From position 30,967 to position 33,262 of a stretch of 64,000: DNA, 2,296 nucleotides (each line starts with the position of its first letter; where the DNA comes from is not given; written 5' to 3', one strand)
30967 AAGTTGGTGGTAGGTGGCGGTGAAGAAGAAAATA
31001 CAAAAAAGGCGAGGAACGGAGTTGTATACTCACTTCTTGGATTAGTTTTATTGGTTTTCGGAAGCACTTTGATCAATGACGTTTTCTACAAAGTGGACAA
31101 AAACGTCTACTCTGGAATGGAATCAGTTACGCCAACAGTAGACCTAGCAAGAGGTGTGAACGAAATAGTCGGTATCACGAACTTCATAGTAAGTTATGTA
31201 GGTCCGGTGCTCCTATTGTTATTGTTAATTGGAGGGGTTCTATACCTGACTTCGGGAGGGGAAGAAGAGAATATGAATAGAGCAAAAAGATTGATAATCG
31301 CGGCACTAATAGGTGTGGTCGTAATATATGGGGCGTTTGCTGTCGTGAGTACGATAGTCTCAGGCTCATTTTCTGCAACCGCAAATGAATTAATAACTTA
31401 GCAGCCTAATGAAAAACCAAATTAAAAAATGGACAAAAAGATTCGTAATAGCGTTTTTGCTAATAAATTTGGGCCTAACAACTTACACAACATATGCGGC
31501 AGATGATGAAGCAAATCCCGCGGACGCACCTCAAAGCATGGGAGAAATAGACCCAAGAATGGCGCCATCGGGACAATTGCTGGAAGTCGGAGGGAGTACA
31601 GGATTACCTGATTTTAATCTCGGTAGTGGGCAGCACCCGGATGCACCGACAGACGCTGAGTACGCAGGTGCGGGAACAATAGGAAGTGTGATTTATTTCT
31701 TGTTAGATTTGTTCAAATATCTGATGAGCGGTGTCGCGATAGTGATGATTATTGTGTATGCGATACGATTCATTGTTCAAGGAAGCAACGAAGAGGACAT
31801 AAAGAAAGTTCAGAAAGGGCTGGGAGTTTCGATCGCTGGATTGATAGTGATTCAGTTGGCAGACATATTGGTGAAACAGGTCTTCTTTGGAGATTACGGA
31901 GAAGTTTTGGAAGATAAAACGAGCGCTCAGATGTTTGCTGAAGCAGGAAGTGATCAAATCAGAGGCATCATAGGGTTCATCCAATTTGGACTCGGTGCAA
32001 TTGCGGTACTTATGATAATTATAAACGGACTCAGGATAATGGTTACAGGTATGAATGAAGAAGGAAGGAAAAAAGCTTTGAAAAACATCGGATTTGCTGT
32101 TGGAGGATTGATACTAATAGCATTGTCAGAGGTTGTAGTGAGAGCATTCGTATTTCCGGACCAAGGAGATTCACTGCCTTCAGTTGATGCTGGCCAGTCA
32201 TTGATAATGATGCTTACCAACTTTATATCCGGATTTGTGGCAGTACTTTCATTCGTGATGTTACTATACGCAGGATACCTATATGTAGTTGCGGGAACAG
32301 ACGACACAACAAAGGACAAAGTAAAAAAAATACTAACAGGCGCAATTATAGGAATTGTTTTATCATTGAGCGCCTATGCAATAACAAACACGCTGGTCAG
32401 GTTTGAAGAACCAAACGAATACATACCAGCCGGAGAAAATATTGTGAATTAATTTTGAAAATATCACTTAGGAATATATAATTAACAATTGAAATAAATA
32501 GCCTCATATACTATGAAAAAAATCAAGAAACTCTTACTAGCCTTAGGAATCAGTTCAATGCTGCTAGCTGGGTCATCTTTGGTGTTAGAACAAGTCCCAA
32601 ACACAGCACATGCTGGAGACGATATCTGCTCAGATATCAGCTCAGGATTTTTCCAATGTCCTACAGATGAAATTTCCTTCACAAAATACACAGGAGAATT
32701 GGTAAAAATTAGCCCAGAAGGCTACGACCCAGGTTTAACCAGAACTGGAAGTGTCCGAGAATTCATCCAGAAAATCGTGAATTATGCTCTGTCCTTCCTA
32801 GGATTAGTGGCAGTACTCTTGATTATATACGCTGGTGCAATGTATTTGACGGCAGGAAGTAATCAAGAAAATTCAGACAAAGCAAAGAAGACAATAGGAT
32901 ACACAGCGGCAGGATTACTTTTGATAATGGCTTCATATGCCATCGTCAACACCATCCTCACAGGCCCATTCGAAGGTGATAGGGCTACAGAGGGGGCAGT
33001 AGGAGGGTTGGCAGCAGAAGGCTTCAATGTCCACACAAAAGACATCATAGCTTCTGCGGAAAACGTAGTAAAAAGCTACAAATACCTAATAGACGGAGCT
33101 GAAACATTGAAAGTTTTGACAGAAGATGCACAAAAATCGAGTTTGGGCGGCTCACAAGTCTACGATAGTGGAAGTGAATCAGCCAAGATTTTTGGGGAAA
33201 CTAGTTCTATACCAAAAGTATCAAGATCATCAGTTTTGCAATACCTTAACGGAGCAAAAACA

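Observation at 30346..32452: Two paralogous proteins that are each a tandem triplication of a pilin-like two-TM module, possibly pilin polyproteins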

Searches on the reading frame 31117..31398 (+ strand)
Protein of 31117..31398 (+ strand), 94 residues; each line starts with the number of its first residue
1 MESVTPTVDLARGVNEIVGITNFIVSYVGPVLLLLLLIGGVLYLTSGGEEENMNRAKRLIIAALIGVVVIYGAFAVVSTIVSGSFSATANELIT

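Call 67: predict_structure(alignment_id=A3)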
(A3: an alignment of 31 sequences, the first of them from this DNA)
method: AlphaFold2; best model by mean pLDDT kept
length: 94 residues; sequences in the alignment: 31
mean_pLDDT: 85.9   pTM: 0.66
mean pLDDT of the five models: 85.9, 85.7, 84.7, 82.5, 81.4
residues with pLDDT >= 90: 60; 70-90: 16; 50-70: 17; < 50: 1
segments of 3 or more residues with pLDDT < 50: none
pLDDT, mean of each block of 10 residues (from residue 1): 66 88 95 98 94 96 97 90 64 52
secondary structure, 60 per line:
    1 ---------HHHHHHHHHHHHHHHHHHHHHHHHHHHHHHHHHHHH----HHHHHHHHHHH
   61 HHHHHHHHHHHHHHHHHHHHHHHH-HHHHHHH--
elements in order: H10-45 H50-84 H86-92

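Call 71: fold_search(model_id=the predicted structure, library=pdb)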
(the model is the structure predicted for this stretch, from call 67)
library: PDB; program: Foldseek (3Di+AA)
matches with E <= 10: 88; with E <= 0.001: 0
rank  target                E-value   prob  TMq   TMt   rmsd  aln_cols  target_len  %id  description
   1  6cnn_A                1.9e+00  0.80  0.67  0.21   3.9        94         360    8  Cryo-EM structure of the human SK4/calmodulin channel complex in the Ca2+ bound state I (released 2018-05-02)
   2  8j2f_A                2.4e+00  0.16  0.37  0.10  10.0        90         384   22  Human neutral shpingomyelinase (released 2023-12-06)
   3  4mu6                  2.6e+00  0.38  0.46  0.19   3.9        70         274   14  Crystal Structure of the N-terminal domain of Effector Protein LegC3 from Legionella pneumophila (released 2013-12-11)
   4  4bix_B                2.9e+00  0.66  0.55  0.25   2.5        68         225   19  Crystal structure of CpxAHDC (monoclinic form 1) (released 2014-02-12)
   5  6dma_G                3.1e+00  0.44  0.50  0.62   3.3        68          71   10  DHD15_closed (released 2018-12-19)
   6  8dfu_0                3.3e+00  0.38  0.55  0.60   6.9        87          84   17  Cryo-EM structure of conjugation pili from Aeropyrum pernix (released 2023-03-22)
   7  2ch7_B                3.3e+00  0.20  0.45  0.19   5.4        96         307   17  Crystal structure of the cytoplasmic domain of a bacterial chemoreceptor from Thermotoga maritima (released 2006-04-18)
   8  5lfk_B                3.5e+00  0.57  0.57  0.25   2.7        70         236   18  Crystal structure of CpxAHDC (hemiphosphorylated form) (released 2017-06-07)
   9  8zal_B                3.5e+00  0.51  0.60  0.19   2.8        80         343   12  EmrAB-TolC MFS-type tripartite multidrug efflux pump EA (released 2025-04-30)
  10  8zar_D                3.5e+00  0.44  0.59  0.17   3.0        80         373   12  EmrAB-TolC MFS-type tripartite multidrug efflux pump FA (released 2025-04-30)
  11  4bix_A                3.7e+00  0.44  0.52  0.23   2.7        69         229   16  Crystal structure of CpxAHDC (monoclinic form 1) (released 2014-02-12)
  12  9y5q_A                4.2e+00  0.44  0.69  0.20   5.4        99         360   10  Cryo EM structure of KCa3.1_R355K_I/calmodulin channel in complex with rimtuzalcap (released 2025-10-15)
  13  8zar_B                4.2e+00  0.38  0.58  0.18   2.8        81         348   15  EmrAB-TolC MFS-type tripartite multidrug efflux pump FA (released 2025-04-30)
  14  1urf_MODEL_1_A        4.5e+00  0.10  0.31  0.35   8.7        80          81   10  HR1b domain from PRK1 (released 2003-11-06)
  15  8h9e_G                4.7e+00  0.11  0.37  0.41   7.8        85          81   13  Human ATP synthase F1 domain, state 1 (released 2023-05-31)
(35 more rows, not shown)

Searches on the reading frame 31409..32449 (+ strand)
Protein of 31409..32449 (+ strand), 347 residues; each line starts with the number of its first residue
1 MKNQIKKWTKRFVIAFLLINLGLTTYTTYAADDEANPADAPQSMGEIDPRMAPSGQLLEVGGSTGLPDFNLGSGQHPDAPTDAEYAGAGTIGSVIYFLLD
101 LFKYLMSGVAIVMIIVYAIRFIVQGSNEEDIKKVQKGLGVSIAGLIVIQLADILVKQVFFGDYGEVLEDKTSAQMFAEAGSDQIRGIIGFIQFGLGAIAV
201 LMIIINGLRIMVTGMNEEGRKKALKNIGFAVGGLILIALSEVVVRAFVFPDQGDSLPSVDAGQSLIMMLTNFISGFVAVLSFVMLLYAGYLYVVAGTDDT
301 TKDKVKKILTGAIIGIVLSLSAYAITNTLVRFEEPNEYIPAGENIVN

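Call 3: search_protein_families(library=pfam, proteins=[window:31409-32449:+], max_evalue=1)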
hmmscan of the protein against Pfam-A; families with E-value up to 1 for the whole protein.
window:31409-32449:+ (347 aa): 5 families
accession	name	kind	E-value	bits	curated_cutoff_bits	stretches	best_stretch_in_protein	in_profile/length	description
PF18895.5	T4SS_pilin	-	7.7e-21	74.4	26.6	3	263-329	6-71/71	Type IV secretion system pilin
PF02322.20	Cyt_bd_oxida_II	-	7.3e-05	22.7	35.6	1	198-325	86-207/302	Cytochrome bd terminal oxidase subunit II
PF07331.16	TctB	-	0.067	13.8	29.1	0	199-325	4-127/137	Tripartite tricarboxylate transporter TctB family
PF06024.17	Orf78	-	0.91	10.3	29.4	0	267-302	59-94/101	Orf78 (ac78)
PF19607.4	DUF6112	-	0.94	9.8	25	0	87-142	9-63/88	Family of unknown function (DUF6112)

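Call 4: search_protein_families(library=ncbifam, proteins=[window:31409-32449:+], max_evalue=1)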
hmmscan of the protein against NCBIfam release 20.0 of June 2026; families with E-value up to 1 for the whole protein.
window:31409-32449:+ (347 aa): 3 families
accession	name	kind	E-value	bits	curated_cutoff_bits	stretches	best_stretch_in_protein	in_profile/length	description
NF045849.1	ICE_MMCAP2_0565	equivalog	2.1e-07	30.5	40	2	269-328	13-75/80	Mbov_0395 family pilin-like conjugal transfer protein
NF041554.1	SA1362_fam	subfamily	0.063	13.4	42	1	89-135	15-62/70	SA1362 family protein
NF041501.1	cola_mem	domain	0.082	11.9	150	1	220-330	96-210/312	FGLLP motif-containing membrane protein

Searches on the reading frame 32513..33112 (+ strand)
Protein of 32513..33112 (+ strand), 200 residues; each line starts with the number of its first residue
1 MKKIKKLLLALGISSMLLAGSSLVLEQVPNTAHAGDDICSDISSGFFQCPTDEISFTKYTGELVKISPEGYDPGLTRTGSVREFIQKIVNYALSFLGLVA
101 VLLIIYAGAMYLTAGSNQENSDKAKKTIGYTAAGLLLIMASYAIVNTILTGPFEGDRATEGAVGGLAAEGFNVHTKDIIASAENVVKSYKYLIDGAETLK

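Call 3: search_protein_families(library=pfam, proteins=[window:32513-33112:+], max_evalue=1)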
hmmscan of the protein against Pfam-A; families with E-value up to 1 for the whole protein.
window:32513-33112:+ (200 aa): 7 families
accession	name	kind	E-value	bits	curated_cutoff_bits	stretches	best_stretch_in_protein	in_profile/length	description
PF18895.5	T4SS_pilin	-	9e-10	38.9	26.6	1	79-148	3-71/71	Type IV secretion system pilin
PF04956.18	TrbC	-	1e-05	26.1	27.9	1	79-148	35-98/98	TrbC/VIRB2 pilin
PF02322.20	Cyt_bd_oxida_II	-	0.00053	19.9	35.6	1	82-146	146-209/302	Cytochrome bd terminal oxidase subunit II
PF03994.20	DUF350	-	0.0011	19.5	26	1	85-153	40-99/133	Domain of Unknown Function (DUF350)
PF13491.11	FtsK_4TM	-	0.034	14.2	23.1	1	91-170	57-133/171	4TM region of DNA translocase FtsK/SpoIIIE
PF19607.4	DUF6112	-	0.12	12.6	25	1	85-133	16-64/88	Family of unknown function (DUF6112)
PF19639.4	DUF6142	-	0.21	12.2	27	1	92-139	48-94/103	Family of unknown function (DUF6142)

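Call 4: search_protein_families(library=ncbifam, proteins=[window:32513-33112:+], max_evalue=1)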
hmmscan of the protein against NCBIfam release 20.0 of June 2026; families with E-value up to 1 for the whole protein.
window:32513-33112:+ (200 aa): 2 families
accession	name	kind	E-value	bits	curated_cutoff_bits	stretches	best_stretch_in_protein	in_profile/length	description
NF045849.1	ICE_MMCAP2_0565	equivalog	2.5e-07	30.3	40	1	80-149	8-77/80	Mbov_0395 family pilin-like conjugal transfer protein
TIGR00203.1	cydB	equivalog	0.071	12.3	117.3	1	81-140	158-216/378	cytochrome d ubiquinol oxidase subunit II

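Call 25: find_homologous_proteins(query=window:32513-33112:+, max_evalue=0.001)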
Query window:32513-33112:+ (200 aa): 3 proteins with E <= 0.001 among 1121 candidates.
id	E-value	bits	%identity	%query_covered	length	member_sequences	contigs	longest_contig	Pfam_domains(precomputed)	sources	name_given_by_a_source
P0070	3.2e-23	101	44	36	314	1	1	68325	PF18895.6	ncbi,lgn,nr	ncbi:MAG: hypothetical protein PHU71_00535 [Candidatus Gracilibacteria bacterium]|nr:hypothetical pr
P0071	4.5e-7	48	28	77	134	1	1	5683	PF18895.6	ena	-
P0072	3.5e-6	45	36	80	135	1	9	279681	PF18895.6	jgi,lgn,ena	-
